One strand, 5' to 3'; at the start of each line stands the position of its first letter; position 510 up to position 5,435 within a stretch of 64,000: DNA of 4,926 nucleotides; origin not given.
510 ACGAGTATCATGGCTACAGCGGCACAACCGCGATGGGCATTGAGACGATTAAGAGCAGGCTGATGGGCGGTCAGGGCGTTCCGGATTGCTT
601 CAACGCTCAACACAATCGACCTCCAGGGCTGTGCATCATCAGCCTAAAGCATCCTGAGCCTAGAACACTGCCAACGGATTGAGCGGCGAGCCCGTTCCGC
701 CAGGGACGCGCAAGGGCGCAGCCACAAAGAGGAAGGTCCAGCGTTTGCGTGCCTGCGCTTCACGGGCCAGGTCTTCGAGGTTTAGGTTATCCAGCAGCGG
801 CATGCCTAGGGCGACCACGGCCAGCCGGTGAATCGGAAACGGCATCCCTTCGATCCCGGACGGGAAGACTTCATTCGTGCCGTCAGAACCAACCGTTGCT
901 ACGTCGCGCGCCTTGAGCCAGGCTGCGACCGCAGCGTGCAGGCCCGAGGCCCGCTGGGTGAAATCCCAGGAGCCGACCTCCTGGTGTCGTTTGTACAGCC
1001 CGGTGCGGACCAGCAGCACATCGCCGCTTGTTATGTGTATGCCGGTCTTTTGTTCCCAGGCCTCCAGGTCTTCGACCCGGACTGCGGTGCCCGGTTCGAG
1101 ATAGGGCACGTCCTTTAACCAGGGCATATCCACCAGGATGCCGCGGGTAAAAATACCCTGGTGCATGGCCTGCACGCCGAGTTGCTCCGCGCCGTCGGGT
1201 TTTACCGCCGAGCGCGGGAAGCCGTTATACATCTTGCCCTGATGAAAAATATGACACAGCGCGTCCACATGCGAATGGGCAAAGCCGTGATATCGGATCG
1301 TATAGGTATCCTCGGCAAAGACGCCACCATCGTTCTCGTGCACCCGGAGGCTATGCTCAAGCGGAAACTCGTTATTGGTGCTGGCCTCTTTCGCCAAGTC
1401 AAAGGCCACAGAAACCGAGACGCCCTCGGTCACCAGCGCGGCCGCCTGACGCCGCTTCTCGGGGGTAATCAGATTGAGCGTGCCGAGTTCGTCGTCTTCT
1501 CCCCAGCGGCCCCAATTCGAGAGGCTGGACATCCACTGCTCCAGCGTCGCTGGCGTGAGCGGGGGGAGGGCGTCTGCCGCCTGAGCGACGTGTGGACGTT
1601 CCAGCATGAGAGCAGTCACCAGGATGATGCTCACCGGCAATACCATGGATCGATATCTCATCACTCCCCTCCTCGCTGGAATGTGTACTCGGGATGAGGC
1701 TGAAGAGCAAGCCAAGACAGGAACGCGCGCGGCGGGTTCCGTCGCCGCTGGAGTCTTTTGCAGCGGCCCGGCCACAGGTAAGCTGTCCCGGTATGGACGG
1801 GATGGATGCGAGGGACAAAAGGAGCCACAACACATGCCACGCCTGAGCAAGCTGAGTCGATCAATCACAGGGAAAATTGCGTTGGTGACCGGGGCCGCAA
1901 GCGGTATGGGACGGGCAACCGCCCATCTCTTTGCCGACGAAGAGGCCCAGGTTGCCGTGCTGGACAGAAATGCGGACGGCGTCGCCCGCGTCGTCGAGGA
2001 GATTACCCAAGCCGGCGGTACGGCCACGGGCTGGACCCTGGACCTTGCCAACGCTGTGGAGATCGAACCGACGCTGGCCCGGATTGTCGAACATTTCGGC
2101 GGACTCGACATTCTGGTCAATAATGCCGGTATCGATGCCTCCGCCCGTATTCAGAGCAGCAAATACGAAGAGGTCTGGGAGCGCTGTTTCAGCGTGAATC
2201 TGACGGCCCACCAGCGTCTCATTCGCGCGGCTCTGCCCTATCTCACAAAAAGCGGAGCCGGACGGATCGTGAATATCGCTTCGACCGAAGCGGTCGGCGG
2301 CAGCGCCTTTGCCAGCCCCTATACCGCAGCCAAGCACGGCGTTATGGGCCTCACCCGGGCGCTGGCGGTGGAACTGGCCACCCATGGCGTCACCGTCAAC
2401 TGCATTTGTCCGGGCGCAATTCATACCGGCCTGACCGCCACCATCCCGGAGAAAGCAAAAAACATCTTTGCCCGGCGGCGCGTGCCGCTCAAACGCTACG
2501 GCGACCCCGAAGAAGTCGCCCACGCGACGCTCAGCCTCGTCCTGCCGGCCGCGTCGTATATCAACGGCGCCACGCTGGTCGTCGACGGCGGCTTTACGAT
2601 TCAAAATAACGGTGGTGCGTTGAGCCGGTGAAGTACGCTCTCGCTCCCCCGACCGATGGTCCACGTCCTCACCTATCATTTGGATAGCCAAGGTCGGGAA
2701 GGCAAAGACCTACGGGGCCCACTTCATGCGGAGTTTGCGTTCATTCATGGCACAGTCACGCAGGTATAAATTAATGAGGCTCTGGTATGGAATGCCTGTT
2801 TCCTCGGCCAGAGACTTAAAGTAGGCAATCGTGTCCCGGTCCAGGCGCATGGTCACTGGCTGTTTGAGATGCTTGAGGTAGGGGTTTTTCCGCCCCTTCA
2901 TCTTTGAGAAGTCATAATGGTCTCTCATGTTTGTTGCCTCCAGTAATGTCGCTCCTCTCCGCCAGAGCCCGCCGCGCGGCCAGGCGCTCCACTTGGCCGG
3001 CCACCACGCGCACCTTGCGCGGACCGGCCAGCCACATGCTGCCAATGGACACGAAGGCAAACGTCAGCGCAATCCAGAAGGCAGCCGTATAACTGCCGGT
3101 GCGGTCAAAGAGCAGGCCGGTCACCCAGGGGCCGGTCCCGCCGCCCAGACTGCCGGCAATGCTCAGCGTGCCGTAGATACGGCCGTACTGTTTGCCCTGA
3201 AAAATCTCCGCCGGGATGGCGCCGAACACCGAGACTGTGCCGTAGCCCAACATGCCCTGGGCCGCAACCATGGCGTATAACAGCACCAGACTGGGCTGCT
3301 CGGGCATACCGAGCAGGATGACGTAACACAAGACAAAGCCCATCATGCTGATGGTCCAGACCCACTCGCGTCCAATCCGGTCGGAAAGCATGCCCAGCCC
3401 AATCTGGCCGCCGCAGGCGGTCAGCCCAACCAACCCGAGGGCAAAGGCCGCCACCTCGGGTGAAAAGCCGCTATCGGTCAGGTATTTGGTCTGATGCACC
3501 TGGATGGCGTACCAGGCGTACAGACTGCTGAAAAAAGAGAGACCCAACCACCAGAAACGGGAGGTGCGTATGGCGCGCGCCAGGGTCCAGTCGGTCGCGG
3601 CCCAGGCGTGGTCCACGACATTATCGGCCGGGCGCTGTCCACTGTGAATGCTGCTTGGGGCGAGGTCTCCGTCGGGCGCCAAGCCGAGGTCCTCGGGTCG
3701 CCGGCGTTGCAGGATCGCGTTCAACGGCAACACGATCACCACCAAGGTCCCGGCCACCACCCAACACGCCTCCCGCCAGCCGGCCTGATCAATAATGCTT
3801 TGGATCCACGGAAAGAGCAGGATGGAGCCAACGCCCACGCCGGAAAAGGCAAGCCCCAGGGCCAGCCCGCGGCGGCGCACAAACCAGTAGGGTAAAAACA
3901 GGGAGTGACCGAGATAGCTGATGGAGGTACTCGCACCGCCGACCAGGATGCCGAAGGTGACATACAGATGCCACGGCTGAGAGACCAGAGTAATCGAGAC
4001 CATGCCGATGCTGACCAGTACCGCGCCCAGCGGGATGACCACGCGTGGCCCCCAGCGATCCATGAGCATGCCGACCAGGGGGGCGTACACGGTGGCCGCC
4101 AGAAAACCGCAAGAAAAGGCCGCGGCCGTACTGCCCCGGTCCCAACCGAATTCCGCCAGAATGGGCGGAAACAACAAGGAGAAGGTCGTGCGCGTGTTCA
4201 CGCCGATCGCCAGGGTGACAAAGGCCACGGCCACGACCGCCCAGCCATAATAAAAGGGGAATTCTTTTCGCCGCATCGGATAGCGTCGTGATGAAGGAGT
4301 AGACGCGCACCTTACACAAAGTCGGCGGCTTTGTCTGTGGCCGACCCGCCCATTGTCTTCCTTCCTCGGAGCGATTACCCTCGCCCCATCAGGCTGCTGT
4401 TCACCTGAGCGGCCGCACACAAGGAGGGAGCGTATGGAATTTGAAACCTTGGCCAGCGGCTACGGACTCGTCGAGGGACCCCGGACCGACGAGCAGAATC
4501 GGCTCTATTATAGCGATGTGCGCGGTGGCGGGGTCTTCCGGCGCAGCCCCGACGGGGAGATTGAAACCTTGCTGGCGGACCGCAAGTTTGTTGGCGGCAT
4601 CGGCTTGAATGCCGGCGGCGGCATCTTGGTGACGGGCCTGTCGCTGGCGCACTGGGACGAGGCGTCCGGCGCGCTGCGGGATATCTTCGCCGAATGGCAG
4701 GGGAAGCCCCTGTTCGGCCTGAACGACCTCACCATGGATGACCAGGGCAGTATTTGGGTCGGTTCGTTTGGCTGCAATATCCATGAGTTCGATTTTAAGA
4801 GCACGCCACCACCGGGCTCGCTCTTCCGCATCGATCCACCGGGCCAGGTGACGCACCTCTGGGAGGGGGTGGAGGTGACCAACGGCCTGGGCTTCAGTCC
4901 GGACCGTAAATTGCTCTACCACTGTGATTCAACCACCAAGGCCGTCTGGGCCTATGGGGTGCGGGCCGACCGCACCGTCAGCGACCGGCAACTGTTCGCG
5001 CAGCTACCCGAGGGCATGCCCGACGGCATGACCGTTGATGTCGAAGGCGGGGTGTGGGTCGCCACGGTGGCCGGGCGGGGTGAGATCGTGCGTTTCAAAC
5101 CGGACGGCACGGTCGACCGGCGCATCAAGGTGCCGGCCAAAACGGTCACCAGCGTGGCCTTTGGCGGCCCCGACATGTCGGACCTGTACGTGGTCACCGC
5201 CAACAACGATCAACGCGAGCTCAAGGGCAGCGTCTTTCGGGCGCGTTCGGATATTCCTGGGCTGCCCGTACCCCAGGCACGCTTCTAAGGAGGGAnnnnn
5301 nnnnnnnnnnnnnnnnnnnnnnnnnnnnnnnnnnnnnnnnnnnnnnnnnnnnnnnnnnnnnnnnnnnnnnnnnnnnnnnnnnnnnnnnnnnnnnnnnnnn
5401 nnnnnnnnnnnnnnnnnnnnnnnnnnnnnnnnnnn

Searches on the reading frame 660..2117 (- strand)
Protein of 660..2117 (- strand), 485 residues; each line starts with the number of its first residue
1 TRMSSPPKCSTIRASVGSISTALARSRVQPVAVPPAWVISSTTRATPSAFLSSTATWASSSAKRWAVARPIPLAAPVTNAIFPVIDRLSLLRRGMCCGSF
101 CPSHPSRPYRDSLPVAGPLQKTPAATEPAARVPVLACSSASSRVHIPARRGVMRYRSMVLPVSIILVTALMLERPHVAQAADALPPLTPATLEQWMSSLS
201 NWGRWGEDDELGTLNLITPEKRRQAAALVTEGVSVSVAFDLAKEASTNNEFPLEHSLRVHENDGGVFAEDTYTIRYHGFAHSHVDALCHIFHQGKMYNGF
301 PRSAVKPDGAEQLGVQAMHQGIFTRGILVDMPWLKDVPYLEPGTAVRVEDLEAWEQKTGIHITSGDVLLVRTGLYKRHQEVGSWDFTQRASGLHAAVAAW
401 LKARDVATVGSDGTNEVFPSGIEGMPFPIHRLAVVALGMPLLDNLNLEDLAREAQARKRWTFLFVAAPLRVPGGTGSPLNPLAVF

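Call 72: search_protein_families(library=pfam, proteins=[window:660-2117:-], max_evalue=0.01)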
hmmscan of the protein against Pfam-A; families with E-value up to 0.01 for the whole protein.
window:660-2117:- (485 aa): 1 family
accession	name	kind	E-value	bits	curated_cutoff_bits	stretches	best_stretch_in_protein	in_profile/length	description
PF04199.19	Cyclase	-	1e-16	61.9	23.1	1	280-413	28-137/142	Putative cyclase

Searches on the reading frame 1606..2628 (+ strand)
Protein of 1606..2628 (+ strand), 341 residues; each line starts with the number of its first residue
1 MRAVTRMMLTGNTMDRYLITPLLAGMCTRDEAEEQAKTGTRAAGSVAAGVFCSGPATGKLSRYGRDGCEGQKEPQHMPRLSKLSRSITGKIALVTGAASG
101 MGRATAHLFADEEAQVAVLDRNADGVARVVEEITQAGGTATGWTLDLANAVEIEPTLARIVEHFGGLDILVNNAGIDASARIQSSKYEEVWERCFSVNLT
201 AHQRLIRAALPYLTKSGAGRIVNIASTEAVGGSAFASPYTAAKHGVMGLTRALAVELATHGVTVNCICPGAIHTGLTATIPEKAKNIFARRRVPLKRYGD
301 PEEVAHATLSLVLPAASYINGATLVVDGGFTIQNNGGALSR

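Call 72: search_protein_families(library=pfam, proteins=[window:1606-2628:+], max_evalue=0.01)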
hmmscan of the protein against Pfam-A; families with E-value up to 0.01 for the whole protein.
window:1606-2628:+ (341 aa): 6 families
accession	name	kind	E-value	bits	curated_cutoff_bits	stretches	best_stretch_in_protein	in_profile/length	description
PF13561.12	adh_short_C2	-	1e-60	205.7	27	1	96-331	1-236/236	Enoyl-(Acyl carrier protein) reductase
PF00106.31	adh_short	-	8.6e-59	198.7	26.6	1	90-283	1-193/195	short chain dehydrogenase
PF08659.16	KR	-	5.6e-08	33.3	22.6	1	93-251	4-161/180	KR domain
PF01370.27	Epimerase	-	1.5e-06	28.2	20.9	1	92-289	1-195/240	NAD dependent epimerase/dehydratase family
PF23441.1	SDR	-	3.3e-06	27.1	27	1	94-292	12-215/258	SDR-like rossmann domain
PF02737.24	3HCDH_N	-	0.0087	16.4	22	0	100-135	9-44/180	3-hydroxyacyl-CoA dehydrogenase, NAD binding domain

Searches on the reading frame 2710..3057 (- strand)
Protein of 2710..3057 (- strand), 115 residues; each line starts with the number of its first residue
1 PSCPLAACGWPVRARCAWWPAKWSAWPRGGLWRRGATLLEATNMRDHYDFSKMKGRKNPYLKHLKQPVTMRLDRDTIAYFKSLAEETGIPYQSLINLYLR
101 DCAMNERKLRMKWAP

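Call 72: search_protein_families(library=pfam, proteins=[window:2710-3057:-], max_evalue=0.01)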
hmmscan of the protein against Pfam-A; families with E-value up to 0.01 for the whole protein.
window:2710-3057:- (115 aa): 2 families
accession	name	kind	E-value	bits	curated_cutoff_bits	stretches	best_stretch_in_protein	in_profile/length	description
PF14384.12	BrnA_antitoxin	-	3.1e-09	37.5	26.1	1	49-101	23-66/68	BrnA antitoxin of type II toxin-antitoxin system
PF12441.14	CopG_antitoxin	-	4.6e-09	37.3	28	1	38-100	15-77/79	CopG antitoxin of type II toxin-antitoxin system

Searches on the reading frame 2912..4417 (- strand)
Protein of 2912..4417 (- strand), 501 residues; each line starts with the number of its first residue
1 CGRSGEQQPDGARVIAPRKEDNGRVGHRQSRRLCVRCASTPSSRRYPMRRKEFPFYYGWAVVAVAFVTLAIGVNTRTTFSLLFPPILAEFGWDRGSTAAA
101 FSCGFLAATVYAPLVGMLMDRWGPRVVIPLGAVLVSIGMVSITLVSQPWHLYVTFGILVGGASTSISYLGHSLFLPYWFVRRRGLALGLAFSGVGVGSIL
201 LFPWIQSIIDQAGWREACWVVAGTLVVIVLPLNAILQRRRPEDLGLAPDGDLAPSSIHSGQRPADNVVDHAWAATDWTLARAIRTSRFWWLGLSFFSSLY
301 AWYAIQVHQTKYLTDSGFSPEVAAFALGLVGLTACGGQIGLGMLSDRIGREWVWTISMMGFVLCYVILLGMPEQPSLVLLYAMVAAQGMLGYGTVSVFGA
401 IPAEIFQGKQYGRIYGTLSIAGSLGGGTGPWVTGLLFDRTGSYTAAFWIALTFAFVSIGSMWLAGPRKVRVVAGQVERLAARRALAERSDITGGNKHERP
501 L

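Call 72: search_protein_families(library=pfam, proteins=[window:2912-4417:-], max_evalue=0.01)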
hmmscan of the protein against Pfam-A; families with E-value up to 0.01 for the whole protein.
window:2912-4417:- (501 aa): 2 families
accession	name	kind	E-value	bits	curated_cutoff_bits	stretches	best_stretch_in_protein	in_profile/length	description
PF07690.21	MFS_1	-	1.4e-49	169.3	33.4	2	69-369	5-286/347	Major Facilitator Superfamily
PF11700.14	ATG22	-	8.1e-05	21.9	24.1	1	415-464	423-472/482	Vacuole effluxer Atg22 like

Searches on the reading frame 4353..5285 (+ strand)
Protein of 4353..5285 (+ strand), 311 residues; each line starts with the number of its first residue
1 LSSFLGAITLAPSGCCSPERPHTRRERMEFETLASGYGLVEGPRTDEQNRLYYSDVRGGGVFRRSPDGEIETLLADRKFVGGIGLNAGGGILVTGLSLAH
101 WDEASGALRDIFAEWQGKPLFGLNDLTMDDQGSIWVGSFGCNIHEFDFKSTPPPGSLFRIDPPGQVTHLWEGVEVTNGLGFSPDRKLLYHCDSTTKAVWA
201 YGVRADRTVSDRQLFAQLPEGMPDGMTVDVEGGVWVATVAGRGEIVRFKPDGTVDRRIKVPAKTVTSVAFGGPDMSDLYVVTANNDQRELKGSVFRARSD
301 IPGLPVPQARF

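Call 19: search_protein_families(library=padloc, proteins=[window:4353-5285:+], max_evalue=1)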
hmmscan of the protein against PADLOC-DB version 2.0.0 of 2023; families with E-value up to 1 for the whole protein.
window:4353-5285:+ (311 aa): 0 families

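Call 20: search_protein_families(library=pfam, proteins=[window:4353-5285:+], max_evalue=0.1)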
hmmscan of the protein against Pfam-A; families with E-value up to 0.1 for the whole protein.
window:4353-5285:+ (311 aa): 6 families
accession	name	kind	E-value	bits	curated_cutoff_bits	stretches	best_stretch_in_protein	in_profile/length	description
PF08450.18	SGL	-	2.8e-60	204.4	26.3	1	41-284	3-246/246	SMP-30/Gluconolactonase/LRE-like region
PF07494.17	Reg_prop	-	0.0022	18.4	20.4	0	125-139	9-23/24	Two component regulator propeller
PF01731.26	Arylesterase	-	0.003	18.2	21.3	1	163-205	43-85/86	Arylesterase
PF24684.1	Vgb_lyase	-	0.012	14.9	50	1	220-267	12-58/290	Virginiamycin B lyase family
PF03088.22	Str_synth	-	0.013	16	25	1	146-201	28-84/89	Strictosidine synthase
PF17164.10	DUF5122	-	0.091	13.5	27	0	242-255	20-33/36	Domain of unknown function (DUF5122) beta-propeller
